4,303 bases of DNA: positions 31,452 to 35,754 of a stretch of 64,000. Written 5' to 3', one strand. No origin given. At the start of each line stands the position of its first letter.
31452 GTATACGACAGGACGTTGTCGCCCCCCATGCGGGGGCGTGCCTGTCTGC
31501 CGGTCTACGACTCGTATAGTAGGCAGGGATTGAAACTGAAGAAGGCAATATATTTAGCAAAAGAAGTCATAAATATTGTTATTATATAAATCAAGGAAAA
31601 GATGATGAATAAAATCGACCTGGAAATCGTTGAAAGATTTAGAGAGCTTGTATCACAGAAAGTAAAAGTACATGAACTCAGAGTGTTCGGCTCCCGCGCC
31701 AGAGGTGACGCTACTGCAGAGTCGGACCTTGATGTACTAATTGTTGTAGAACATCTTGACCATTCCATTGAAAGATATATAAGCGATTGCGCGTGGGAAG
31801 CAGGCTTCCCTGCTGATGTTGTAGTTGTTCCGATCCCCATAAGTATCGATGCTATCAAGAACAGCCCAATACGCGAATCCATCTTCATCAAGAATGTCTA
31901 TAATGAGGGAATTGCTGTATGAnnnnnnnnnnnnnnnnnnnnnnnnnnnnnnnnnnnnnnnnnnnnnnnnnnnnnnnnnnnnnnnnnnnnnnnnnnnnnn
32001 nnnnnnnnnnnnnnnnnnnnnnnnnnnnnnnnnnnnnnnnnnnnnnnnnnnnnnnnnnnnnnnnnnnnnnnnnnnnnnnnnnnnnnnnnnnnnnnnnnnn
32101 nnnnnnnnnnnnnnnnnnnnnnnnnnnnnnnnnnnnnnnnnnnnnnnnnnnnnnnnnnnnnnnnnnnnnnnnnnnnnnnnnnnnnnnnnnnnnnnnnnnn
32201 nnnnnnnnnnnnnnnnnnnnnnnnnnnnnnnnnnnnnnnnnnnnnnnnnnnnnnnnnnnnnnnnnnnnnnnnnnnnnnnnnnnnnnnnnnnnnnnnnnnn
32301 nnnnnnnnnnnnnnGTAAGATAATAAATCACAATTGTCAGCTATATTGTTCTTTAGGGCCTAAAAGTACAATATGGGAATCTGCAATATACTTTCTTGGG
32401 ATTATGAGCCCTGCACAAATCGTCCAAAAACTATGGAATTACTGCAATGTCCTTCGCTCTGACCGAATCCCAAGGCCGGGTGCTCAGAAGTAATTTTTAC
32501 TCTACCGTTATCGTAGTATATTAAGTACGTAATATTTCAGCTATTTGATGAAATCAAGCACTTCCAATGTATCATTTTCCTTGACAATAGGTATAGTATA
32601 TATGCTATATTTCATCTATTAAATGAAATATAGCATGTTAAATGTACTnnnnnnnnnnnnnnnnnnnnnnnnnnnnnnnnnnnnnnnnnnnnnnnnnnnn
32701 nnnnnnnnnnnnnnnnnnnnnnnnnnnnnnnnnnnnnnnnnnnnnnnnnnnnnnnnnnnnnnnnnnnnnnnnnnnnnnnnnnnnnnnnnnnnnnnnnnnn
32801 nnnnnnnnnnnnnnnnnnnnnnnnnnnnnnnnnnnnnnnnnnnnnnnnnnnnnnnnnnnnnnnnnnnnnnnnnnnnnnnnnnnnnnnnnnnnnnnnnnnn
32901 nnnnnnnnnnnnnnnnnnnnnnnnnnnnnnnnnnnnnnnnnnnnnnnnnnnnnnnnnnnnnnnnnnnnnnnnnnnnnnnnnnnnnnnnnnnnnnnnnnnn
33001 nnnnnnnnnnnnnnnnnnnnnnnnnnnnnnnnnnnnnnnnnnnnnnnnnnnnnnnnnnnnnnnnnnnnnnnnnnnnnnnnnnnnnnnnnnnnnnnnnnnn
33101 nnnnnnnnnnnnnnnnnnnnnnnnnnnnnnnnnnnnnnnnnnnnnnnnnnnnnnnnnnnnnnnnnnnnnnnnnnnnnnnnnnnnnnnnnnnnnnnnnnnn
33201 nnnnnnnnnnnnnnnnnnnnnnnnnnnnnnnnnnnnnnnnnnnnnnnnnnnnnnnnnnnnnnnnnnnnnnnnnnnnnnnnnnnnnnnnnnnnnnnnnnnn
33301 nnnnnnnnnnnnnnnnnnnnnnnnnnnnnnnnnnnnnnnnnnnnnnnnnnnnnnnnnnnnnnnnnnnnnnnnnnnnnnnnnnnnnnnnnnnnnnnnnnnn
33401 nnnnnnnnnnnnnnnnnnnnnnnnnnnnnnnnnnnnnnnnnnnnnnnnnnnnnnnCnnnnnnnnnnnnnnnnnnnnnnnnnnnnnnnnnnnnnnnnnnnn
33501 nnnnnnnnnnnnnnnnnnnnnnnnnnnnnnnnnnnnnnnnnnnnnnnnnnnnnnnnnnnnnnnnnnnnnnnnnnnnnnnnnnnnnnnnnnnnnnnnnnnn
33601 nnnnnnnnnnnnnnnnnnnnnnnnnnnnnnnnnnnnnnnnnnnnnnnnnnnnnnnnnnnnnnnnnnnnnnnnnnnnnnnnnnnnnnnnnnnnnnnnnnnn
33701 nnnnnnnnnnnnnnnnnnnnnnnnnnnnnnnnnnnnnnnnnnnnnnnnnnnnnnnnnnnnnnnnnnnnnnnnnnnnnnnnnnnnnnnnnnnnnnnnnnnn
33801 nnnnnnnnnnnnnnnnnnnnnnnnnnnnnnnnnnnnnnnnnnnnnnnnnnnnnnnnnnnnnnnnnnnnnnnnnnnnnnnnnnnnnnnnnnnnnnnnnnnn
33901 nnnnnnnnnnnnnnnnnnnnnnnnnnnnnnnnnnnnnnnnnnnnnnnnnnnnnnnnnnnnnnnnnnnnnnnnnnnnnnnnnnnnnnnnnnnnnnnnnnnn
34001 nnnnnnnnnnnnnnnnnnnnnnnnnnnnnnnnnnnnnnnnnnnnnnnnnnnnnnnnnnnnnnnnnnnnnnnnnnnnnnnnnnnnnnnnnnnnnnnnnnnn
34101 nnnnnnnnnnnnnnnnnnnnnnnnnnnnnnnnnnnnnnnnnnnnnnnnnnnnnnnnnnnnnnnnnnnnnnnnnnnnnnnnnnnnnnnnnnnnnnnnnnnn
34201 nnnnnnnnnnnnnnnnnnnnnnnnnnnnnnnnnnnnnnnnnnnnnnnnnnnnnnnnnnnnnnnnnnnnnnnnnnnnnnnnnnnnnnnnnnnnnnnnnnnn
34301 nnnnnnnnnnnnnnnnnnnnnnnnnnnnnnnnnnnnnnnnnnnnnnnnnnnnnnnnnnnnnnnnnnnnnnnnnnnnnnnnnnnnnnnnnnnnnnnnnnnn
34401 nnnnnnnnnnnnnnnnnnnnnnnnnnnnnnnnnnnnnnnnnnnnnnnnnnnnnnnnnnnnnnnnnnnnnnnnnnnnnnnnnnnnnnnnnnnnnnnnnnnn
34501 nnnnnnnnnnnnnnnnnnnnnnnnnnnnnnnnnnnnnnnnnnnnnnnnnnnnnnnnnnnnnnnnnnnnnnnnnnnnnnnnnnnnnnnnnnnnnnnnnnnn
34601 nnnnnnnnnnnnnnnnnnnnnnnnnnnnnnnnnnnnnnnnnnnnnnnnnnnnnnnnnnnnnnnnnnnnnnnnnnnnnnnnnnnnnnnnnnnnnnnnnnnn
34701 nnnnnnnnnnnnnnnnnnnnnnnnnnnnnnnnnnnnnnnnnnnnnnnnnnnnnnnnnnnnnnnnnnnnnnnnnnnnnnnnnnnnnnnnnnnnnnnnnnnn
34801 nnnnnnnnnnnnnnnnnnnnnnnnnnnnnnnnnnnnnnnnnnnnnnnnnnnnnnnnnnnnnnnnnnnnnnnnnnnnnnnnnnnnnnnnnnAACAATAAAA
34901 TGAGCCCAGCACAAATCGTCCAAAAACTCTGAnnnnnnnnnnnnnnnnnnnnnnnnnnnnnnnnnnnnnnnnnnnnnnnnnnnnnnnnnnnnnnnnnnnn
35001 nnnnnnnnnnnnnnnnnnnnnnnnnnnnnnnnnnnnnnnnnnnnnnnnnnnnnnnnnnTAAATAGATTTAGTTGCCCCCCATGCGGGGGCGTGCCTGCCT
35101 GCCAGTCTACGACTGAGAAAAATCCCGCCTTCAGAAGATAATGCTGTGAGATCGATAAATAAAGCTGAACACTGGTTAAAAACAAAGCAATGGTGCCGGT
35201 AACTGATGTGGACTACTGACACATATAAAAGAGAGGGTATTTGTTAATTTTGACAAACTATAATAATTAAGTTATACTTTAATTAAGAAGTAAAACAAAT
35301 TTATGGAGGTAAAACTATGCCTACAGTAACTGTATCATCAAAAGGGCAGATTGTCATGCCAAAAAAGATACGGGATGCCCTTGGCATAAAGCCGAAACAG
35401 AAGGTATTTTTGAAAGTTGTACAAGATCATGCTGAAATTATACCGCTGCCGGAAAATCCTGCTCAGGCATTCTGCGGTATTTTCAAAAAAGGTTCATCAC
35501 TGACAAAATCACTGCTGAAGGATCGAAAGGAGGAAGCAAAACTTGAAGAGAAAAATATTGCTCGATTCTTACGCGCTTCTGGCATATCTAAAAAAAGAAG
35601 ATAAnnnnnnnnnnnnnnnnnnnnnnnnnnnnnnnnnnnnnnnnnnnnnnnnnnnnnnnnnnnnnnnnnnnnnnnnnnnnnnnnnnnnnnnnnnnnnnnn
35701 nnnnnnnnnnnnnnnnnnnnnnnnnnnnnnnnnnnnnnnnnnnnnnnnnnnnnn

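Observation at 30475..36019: CRISPR repeats broken at one fixed position by a palindromic element; the distal array is invaded by TA cassettes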

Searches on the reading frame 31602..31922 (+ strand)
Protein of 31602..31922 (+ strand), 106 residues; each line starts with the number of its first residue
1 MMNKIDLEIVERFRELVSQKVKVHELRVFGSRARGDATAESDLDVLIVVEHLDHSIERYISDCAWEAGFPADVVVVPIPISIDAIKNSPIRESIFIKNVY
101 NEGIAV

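Call 22: find_encoding_contigs(protein=window:31602-31922:+, flank=6000, max_places=10)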
Protein window:31602-31922:+ (106 aa): no gene with exactly this product is on record in the collection.

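Call 41: search_protein_families(library=pfam, proteins=[window:31602-31922:+], max_evalue=0.01)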
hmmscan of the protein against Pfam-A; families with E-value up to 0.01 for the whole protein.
window:31602-31922:+ (106 aa): 4 families
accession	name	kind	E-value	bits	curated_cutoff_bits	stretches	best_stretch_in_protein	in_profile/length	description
PF01909.29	NTP_transf_2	-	9.9e-12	45.5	21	1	11-76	2-73/93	Nucleotidyltransferase domain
PF18765.7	Polbeta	-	1.3e-07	32.1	26.9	1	14-59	4-49/93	Polymerase beta, Nucleotidyltransferase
PF22600.2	MTPAP-like_central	-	7.2e-05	23.3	27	1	8-54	24-68/139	Poly(A) RNA polymerase, mitochondrial-like, central palm domain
PF03445.19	DUF294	-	0.00035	20.9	21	1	9-63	31-90/138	Putative nucleotidyltransferase DUF294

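Call 55: find_homologous_proteins(query=window:31605-31922:+, max_evalue=1e-20)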
Query window:31605-31922:+ (105 aa): 554 proteins with E <= 1e-20 among 792 candidates; the best 120 are listed.
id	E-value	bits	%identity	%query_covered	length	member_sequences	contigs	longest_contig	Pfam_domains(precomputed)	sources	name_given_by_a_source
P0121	4.3e-60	218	98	100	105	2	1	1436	PF18765.8,PF01909.30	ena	-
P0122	3.2e-53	196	90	100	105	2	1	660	PF18765.8,PF01909.30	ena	-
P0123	4.3e-53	195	88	100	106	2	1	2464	PF18765.8,PF01909.30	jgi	jgi:predicted nucleotidyltransferase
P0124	2.0e-51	190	84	100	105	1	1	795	PF18765.8,PF01909.30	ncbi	-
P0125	3.8e-51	189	83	100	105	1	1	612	PF18765.8,PF01909.30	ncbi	-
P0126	4.1e-51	189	84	100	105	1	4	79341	PF18765.8,PF01909.30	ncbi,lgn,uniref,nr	ncbi:MAG: nucleotidyltransferase domain-containing protein [Candidatus Scalindua rubra]|uniref:Nucle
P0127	4.7e-51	189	84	100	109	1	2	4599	PF18765.8,PF01909.30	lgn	-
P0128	8.8e-51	188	82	100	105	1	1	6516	PF18765.8,PF01909.30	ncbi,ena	-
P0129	1.3e-50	187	83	100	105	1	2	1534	PF18765.8,PF01909.30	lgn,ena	-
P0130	1.5e-50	187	83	100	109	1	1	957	PF18765.8,PF01909.30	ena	-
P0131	4.3e-50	186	81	100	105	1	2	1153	PF18765.8,PF01909.30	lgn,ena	-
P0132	1.1e-49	184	81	100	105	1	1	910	PF18765.8,PF01909.30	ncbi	-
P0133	1.2e-49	184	81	100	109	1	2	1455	PF18765.8,PF01909.30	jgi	jgi:predicted nucleotidyltransferase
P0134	1.3e-49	184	80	100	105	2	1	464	PF18765.8,PF01909.30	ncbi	-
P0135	1.7e-49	184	81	100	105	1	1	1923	PF18765.8,PF01909.30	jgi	-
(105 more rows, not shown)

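Call 56: find_encoding_contigs(protein=P0121, flank=3000, max_places=5)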
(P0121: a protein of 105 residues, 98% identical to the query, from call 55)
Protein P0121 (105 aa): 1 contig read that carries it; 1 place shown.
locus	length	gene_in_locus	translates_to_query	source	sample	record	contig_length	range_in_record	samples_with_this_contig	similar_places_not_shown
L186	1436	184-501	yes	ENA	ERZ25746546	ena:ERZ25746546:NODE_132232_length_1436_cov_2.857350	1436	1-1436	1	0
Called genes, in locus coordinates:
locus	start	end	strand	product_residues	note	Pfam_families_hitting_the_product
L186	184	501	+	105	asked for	PF01909:NTP_transf_2, PF18765:Polbeta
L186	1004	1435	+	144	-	?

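Call 57: find_encoding_contigs(protein=P0123, flank=3000, max_places=5)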
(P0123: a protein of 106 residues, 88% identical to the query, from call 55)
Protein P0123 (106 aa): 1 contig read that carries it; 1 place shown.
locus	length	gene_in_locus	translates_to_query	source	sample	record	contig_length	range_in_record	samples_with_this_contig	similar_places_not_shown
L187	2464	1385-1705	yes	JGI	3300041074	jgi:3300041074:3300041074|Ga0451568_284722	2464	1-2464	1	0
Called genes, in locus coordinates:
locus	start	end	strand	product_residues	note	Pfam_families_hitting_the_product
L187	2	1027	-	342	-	?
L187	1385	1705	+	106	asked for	PF01909:NTP_transf_2, PF18765:Polbeta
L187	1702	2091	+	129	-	PF05168:HEPN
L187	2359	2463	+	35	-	?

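Call 60: find_encoding_contigs(protein=P0126, flank=3000, max_places=6)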
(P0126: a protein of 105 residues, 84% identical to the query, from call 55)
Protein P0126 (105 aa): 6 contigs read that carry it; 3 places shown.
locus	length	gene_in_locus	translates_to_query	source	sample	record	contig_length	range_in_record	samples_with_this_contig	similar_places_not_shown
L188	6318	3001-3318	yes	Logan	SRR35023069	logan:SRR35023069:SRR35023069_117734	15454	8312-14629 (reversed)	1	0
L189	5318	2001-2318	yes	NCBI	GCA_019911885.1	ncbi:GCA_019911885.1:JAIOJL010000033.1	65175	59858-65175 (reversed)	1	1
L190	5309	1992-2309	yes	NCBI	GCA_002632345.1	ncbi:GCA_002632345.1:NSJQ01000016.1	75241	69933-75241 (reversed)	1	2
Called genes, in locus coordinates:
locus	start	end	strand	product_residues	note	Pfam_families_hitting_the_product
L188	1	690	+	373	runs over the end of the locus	PF01420:Methylase_S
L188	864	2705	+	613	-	-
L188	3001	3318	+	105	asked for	PF01909:NTP_transf_2, PF18765:Polbeta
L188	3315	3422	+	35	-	-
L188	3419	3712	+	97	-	PF05168:HEPN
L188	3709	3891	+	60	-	-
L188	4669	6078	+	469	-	PF02810:SEC-C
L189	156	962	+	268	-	PF01420:Methylase_S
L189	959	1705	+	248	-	PF11185:DUF2971 (weak)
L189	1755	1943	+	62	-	-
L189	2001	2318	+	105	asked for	PF01909:NTP_transf_2, PF18765:Polbeta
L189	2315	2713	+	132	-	PF05168:HEPN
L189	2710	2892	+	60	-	-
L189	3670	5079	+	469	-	PF02810:SEC-C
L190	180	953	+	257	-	PF01420:Methylase_S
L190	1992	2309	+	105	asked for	PF01909:NTP_transf_2, PF18765:Polbeta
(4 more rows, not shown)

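Call 92: search_protein_families(library=padloc, proteins=[window:31605-31922:+], max_evalue=0.00001)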
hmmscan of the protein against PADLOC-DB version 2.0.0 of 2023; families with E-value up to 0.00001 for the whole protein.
window:31605-31922:+ (105 aa): 8 families
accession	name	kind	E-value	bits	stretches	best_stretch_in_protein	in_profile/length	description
PDLC04907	PDC-S09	-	2.3e-14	51.5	1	7-104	12-113/114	-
PDLC04903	PDC-S09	-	7.4e-14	50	1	7-104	13-107/108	-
PDLC04902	PDC-S09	-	2.3e-10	38.6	1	16-52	15-51/97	-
PDLC04904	PDC-S09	-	4.2e-10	37.8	1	16-57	19-60/104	-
PDLC04906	PDC-S09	-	6.6e-09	34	1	7-60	9-62/98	-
PDLC04369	PDC-M05A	-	1.8e-07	29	1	6-51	89-132/201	-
PDLC04905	PDC-S09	-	5.8e-07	27.8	1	14-58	13-59/101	-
PDLC04368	PDC-M05A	-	4.6e-06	24.6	1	20-52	105-137/201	-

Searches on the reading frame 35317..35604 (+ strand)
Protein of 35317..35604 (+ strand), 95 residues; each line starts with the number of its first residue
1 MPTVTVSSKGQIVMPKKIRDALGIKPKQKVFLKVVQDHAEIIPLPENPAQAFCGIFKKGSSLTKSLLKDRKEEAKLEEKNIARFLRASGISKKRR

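Call 37: find_encoding_contigs(protein=window:35317-35604:+, flank=5000, max_places=10)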
Protein window:35317-35604:+ (95 aa): 10 contigs read that carry it; 10 places shown.
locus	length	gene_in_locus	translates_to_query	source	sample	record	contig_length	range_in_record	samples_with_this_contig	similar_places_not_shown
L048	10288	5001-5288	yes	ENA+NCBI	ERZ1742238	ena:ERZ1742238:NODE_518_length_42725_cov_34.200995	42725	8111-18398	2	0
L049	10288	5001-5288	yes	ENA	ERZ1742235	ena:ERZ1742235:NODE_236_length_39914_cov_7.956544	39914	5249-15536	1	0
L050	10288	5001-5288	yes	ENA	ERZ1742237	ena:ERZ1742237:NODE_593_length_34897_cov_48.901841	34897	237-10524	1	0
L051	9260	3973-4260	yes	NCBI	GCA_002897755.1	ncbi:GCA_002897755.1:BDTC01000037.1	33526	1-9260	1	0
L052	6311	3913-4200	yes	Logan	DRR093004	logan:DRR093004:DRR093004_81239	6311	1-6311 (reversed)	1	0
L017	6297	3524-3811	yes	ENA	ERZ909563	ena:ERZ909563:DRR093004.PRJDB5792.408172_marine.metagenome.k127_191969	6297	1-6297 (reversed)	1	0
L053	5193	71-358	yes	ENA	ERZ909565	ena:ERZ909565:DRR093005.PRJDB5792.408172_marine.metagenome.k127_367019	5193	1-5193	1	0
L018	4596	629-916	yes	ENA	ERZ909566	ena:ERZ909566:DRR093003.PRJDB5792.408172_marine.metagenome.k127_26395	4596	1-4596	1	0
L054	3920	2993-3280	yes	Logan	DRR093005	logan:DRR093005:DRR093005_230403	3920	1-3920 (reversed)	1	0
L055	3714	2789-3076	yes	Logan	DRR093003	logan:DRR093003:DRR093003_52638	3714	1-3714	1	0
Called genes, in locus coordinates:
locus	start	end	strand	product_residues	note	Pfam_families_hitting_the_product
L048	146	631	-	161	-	-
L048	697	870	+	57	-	-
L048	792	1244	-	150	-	-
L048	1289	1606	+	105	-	PF01909:NTP_transf_2, PF18765:Polbeta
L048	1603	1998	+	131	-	PF05168:HEPN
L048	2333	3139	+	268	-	PF13338:AbiEi_4 (weak)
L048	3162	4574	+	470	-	PF08843:AbiEii, PF13280:WYL (weak)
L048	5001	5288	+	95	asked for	PF04014:MazE_antitoxin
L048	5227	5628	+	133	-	PF01850:PIN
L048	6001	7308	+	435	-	PF04055:Radical_SAM, PF06968:BATS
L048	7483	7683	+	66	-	PF02597:ThiS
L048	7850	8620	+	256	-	PF05690:ThiG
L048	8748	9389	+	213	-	PF02581:TMP-TENI, PF03060:NMO (weak)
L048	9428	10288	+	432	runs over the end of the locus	PF01964:ThiC_Rad_SAM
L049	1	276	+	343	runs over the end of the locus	PF01867:Cas_Cas1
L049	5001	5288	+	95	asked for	PF04014:MazE_antitoxin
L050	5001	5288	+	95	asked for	PF04014:MazE_antitoxin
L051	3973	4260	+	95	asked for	PF04014:MazE_antitoxin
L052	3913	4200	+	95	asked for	PF04014:MazE_antitoxin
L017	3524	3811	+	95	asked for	PF04014:MazE_antitoxin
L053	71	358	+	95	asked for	PF04014:MazE_antitoxin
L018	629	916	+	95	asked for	PF04014:MazE_antitoxin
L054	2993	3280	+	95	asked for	PF04014:MazE_antitoxin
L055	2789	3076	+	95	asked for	PF04014:MazE_antitoxin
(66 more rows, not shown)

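Call 41: search_protein_families(library=pfam, proteins=[window:35317-35604:+], max_evalue=0.01)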
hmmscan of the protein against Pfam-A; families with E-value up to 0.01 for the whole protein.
window:35317-35604:+ (95 aa): 1 family
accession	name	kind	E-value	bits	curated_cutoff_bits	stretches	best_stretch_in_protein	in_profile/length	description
PF04014.23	MazE_antitoxin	-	2.5e-10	40.6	24.7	1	3-45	1-44/48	Antidote-toxin recognition MazE, bacterial antitoxin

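Call 92: search_protein_families(library=padloc, proteins=[window:35317-35604:+], max_evalue=0.00001)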
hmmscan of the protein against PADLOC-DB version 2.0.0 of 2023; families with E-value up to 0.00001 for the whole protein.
window:35317-35604:+ (95 aa): 0 families
